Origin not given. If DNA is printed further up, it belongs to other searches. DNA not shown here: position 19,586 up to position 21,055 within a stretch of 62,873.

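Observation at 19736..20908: Prodomain-less sedolisin (S53) peptidase heading the lysis cassette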

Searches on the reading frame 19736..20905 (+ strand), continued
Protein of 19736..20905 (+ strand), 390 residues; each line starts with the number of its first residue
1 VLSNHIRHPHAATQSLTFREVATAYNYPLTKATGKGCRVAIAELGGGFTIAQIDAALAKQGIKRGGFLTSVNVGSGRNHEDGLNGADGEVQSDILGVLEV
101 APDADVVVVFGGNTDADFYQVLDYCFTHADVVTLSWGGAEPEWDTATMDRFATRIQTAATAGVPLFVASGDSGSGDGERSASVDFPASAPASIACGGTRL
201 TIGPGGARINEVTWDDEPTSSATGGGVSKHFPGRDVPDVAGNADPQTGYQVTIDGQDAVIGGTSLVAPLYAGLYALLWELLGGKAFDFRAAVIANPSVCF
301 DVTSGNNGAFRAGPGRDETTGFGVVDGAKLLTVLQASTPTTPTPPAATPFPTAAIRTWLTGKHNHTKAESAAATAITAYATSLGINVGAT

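Call 21: find_related_loci(query=A1, collection=genome_contigs, flank=10000)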
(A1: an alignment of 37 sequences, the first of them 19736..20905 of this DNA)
Query A1 (390 aa) in genome_contigs; peptide patterns used: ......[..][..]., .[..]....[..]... (x = any residue, [..] = any of these).
600 stretches matched a pattern (row limit reached: there are more); 582 encode a relative of the query (tblastn E <= 1e-3); the best 80 are kept; 80 distinct loci.
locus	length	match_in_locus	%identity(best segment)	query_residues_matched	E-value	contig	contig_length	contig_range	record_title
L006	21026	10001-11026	44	11-325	2e-69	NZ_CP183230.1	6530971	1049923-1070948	Mucilaginibacter sp. X5P1 chromosome, complete genome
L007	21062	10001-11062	42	15-338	6e-69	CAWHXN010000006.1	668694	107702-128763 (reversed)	MAG: uncultured Acidobacteriaceae bacterium isolate MFD00731.bin.1.235 genome assembly, contig: contig_20125, whole geno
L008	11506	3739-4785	43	8-334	2e-68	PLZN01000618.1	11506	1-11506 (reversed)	MAG: Acidobacteriaceae bacterium isolate palsa_350 73.20120700_P3D.136_contig_20602, whole genome shotgun sequence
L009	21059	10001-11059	43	8-334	2e-68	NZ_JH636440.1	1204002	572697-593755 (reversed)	Zavarzinella formosa DSM 19928 Scaffold2, whole genome shotgun sequence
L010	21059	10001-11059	44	5-334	6e-68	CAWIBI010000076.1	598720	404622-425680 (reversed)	MAG: uncultured Acidobacteriaceae bacterium isolate MFD01248.bin.1.83 genome assembly, contig: contig_7432, whole genome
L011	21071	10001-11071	41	11-338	3e-67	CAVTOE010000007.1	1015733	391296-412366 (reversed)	MAG: uncultured Acidobacteriaceae bacterium isolate MFD00822.bin.2.120 genome assembly, contig: contig_41258, whole geno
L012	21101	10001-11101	42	5-341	3e-67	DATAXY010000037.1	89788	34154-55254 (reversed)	MAG TPA_asm: Bryobacteraceae bacterium isolate SMAG_U5665 k141_662136, whole genome shotgun sequence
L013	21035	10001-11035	41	20-336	3e-67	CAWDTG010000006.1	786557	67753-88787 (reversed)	MAG: uncultured Acidobacteriaceae bacterium isolate MFD05377.bin.1.149 genome assembly, contig: contig_51300, whole geno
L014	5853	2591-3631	44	15-341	7e-67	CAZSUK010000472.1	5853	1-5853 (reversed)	MAG TPA_asm: uncultured Acidobacteriaceae bacterium isolate binchicken_co131_314 genome assembly, contig: k141_1763913,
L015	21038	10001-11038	43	20-337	4e-66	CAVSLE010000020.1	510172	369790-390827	MAG: uncultured Acidobacteriaceae bacterium isolate MFD05377.bin.1.119 genome assembly, contig: contig_80800, whole geno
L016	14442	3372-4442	42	8-334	2e-66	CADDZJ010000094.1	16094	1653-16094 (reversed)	Acidobacteria bacterium isolate 19 genome assembly, contig: NODE_2492_length_16094_cov_61.059122, whole genome shotgun s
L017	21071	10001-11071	42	10-334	1e-65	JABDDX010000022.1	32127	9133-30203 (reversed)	MAG: Bacteroidetes bacterium isolate BWMinControl_Nextera28_MAG6 3300020898.a:Ga0207004_1056, whole genome shotgun seque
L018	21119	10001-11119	41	10-354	9e-66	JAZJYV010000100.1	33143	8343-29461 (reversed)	MAG: Pseudomonadota bacterium isolate ADI_H1L3_4_122_18_3-bin021_1 ADIH1L34_B021_1_000000000100, whole genome shotgun se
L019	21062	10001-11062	42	7-338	2e-65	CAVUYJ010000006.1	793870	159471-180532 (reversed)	MAG: uncultured Acidobacteriaceae bacterium isolate MFD05705.bin.1.33 genome assembly, contig: contig_33366, whole genom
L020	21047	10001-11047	42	8-334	2e-65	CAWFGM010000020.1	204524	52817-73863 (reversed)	MAG: uncultured Acidobacteriaceae bacterium isolate MFD04434.bin.3.182 genome assembly, contig: contig_20885, whole geno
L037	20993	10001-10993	46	3-336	5e-79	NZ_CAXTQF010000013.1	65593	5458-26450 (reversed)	MAG: uncultured Jatrophihabitans sp. isolate public_SRR14722143_metawrap_bin.5 public_SRR14722143_metawrap_bin.5_13, who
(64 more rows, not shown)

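Call 22: find_related_loci(query=A1, collection=viral_contigs, flank=10000)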
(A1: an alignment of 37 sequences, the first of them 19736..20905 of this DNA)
Query A1 (390 aa) in viral_contigs; peptide patterns used: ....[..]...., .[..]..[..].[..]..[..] (x = any residue, [..] = any of these).
111 stretches matched a pattern; 79 encode a relative of the query (tblastn E <= 1e-3); 79 distinct loci.
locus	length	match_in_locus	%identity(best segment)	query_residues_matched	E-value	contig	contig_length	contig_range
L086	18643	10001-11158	54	6-387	4e-120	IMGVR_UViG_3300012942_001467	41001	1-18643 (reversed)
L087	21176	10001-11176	50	1-387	2e-107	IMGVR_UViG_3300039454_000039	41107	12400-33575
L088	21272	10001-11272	48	4-387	5e-107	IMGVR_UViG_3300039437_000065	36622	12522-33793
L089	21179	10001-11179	56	1-388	2e-122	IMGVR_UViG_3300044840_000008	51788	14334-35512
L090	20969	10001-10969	53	5-335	2e-99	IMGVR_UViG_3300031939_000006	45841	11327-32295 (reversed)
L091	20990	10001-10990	51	2-338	2e-95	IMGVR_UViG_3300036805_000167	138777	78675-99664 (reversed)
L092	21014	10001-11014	50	2-344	2e-94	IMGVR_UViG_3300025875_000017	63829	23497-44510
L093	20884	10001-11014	50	2-344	2e-94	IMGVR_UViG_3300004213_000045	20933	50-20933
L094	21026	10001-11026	50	3-346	7e-93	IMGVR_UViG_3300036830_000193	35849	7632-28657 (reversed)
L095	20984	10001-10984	50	1-335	1e-92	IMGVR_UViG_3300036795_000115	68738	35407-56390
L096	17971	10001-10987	54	3-335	3e-86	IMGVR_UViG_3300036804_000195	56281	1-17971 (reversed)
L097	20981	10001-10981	50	6-335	3e-84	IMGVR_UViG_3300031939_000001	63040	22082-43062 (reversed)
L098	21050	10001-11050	45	4-362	3e-81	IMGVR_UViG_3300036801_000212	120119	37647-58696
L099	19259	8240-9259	45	11-335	2e-76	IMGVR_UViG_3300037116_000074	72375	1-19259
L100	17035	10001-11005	52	2-336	1e-101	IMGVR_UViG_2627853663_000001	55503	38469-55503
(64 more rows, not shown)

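Call 26: predict_structure(alignment_id=A1)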
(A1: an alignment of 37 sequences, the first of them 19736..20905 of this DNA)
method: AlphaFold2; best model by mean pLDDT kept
length: 390 residues; sequences in the alignment: 37
mean_pLDDT: 85.2   pTM: 0.82
mean pLDDT of the five models: 85.2, 83.9, 83.1, 82.6, 82.0
residues with pLDDT >= 90: 201; 70-90: 124; 50-70: 45; < 50: 20
segments of 3 or more residues with pLDDT < 50: 1-9, 172-178, 314-316
pLDDT, mean of each block of 10 residues (from residue 1): 41 81 97 99 95 96 97 94 86 97 98 91 97 91 93 96 93 50 88 91 86 62 73 88 84 86 91 99 95 91 63 56 93 85 61 88 83 87 77
secondary structure, 60 per line:
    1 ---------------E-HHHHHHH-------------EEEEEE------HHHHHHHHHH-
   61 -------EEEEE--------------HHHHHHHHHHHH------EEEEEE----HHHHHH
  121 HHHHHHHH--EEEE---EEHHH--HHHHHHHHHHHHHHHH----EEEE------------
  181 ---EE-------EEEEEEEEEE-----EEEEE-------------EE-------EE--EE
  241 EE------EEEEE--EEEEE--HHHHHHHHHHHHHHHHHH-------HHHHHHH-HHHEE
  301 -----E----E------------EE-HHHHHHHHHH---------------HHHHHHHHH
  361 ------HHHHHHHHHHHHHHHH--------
elements in order: H18-24 E38-43 H50-59 E68-72 H87-98 E105-110 H115-128 E131-134 H145-160 E165-168 E193-202 E208-212 E239-242 E249-253 E256-260 H263-280 H288-294 H327-336 H352-360 H367-382
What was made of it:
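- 20783..20905 (+): C-terminal ~40-aa helical-hairpin module (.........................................) with no Pfam or PDB match. It is shared with phage papain-like (C1) peptidases. Helices 352-360 and 367-382, pLDDT 77-88 (call 26).
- Closest known: Intracellular subtilisin proteases. Different: An inhibitory role for the I-R-x-P-R extension here is only a hypothesis (low model confidence, call 26).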

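Call 31: fold_search(model_id=the predicted structure, library=pdb)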
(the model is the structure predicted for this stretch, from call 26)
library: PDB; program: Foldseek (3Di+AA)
matches with E <= 10: 1349; with E <= 0.001: 105
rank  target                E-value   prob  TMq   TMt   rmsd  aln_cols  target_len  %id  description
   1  1t1g                  2.8e-30  1.00  0.77  0.84   2.3       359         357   39  High Resolution Crystal Structure of Mutant E23A of Kumamolisin, a sedolisin type proteinase (previously called Kumamoly (released 2004-08-03)
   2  1gt9_1                1.5e-29  1.00  0.78  0.84   2.2       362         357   39  High resolution crystal structure of a thermostable serine-carboxyl type proteinase, kumamolisin (kscp) (released 2002-06-13)
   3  1sio_A                1.5e-29  1.00  0.77  0.84   2.5       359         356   40  Structure of Kumamolisin-As complexed with a covalently-bound inhibitor, AcIPF (released 2004-03-30)
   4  1sio_C                2.0e-29  1.00  0.77  0.85   2.2       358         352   39  Structure of Kumamolisin-As complexed with a covalently-bound inhibitor, AcIPF (released 2004-03-30)
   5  1t1i                  2.2e-29  1.00  0.77  0.84   2.4       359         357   39  High Resolution Crystal Structure of Mutant W129A of Kumamolisin, a Sedolisin Type Proteinase (previously called Kumamol (released 2004-08-03)
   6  1siu                  2.3e-29  1.00  0.77  0.85   2.0       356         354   39  KUMAMOLISIN-AS E78H MUTANT (released 2004-03-30)
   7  1sio_B                3.9e-29  1.00  0.77  0.84   2.3       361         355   39  Structure of Kumamolisin-As complexed with a covalently-bound inhibitor, AcIPF (released 2004-03-30)
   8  1zvj                  4.4e-29  1.00  0.76  0.84   2.2       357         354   39  Structure of Kumamolisin-AS mutant, D164N (released 2006-05-23)
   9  4ne7                  5.6e-29  1.00  0.78  0.85   2.0       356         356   38  Crystal Structure of engineered Kumamolisin-As from Alicyclobacillus sendaiensis, Northeast Structural Genomics Consorti (released 2013-11-20)
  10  1sn7                  7.0e-29  1.00  0.77  0.84   2.6       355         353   39  KUMAMOLISIN-AS, APOENZYME (released 2004-06-01)
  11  1t1e                  1.1e-28  1.00  0.77  0.57   3.1       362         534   39  High Resolution Crystal Structure of the Intact Pro-Kumamolisin, a Sedolisin Type Proteinase (previously called Kumamoly (released 2004-08-03)
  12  1zvk_A                5.9e-28  1.00  0.76  0.83   2.4       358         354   38  Structure of Double mutant, D164N, E78H of Kumamolisin-As (released 2006-05-23)
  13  1ga1_A                7.9e-22  1.00  0.72  0.76   3.4       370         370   26  CRYSTAL STRUCTURE ANALYSIS OF PSCP (PSEUDOMONAS SERINE-CARBOXYL PROTEINASE) COMPLEXED WITH A FRAGMENT OF IODOTYROSTATI (released 2000-12-13)
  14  1nlu_A                5.5e-21  1.00  0.73  0.77   3.6       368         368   27  Pseudomonas sedolisin (serine-carboxyl proteinase) complexed with two molecules of pseudo-iodotyrostatin (released 2004-01-20)
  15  1ga4_A                1.5e-20  1.00  0.72  0.76   4.0       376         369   27  CRYSTAL STRUCTURE ANALYSIS OF PSCP (PSEUDOMONAS SERINE-CARBOXYL PROTEINASE) COMPLEXED WITH INHIBITOR PSEUDOIODOTYROSTA (released 2000-12-13)
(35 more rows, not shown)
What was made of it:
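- Checked: Foldseek on the AlphaFold model (pLDDT 85, pTM 0.82) gives kumamolisin at TM 0.84, rmsd about 2.2 A, E about 1e-30 (calls 26, 31).
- The model is confident and kumamolisin-like (calls 26, 31).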

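Call 33: fold_search(model_id=the predicted structure, library=viral)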
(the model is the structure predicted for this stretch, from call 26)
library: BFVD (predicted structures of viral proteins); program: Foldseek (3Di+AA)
matches with E <= 10: 645; with E <= 0.001: 22
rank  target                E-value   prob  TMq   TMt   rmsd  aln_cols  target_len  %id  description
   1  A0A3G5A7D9            2.4e-30  1.00  0.79  0.32   2.1       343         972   37  Subtilase family serine protease [Homavirus sp.]
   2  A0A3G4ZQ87            2.7e-30  1.00  0.79  0.42   6.9       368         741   35  Subtilase family serine protease [Barrevirus sp.]
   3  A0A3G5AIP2            5.6e-17  1.00  0.63  0.48   3.9       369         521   22  Peptidase S8 and S53 subtilisin kexin sedolisin [Sylvanvirus sp.]
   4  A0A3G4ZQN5            5.9e-17  1.00  0.66  0.46   3.8       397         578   22  Peptidase S8 and S53 subtilisin kexin sedolisin [Terrestrivirus sp.]
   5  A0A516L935            6.3e-11  1.00  0.52  0.55   8.8       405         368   16  (no name in the UniProt tables at hand)
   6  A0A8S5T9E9            2.4e-10  1.00  0.51  0.56   5.4       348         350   16  S-layer homology domain [Siphoviridae sp. ct0Wl9]
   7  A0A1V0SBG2            3.5e-10  1.00  0.53  0.61   5.5       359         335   16  Subtilase family protein [Catovirus CTV1]
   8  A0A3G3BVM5            9.5e-10  1.00  0.51  0.67   5.8       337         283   16  Subtilisin DY [Bacillus phage vB_BcoS-136]
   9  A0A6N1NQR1            2.9e-08  1.00  0.49  0.44   7.5       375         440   18  Peptidase inhibitor I9 [Tupanvirus deep ocean]
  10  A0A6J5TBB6            4.3e-08  1.00  0.50  0.30   5.9       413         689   16  Peptidase S8/S53 domain containing protein [uncultured Caudovirales phage]
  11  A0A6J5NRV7            4.9e-08  1.00  0.49  0.40   5.6       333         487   14  AprE Subtilisin-like serine proteases [uncultured Caudovirales phage]
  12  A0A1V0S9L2            8.8e-08  1.00  0.50  0.40   7.2       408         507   13  Subtilase family protein [Catovirus CTV1]
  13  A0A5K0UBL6            1.9e-07  1.00  0.40  0.40   6.5       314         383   14  Extracellular elastinolytic metalloproteinase [Yasminevirus sp. GU-2018]
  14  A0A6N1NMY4            3.4e-07  1.00  0.48  0.39   8.0       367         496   16  Peptidase inhibitor I9 [Tupanvirus deep ocean]
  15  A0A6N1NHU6            7.7e-07  1.00  0.47  0.35   6.7       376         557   14  Peptidase inhibitor I9 [Tupanvirus deep ocean]
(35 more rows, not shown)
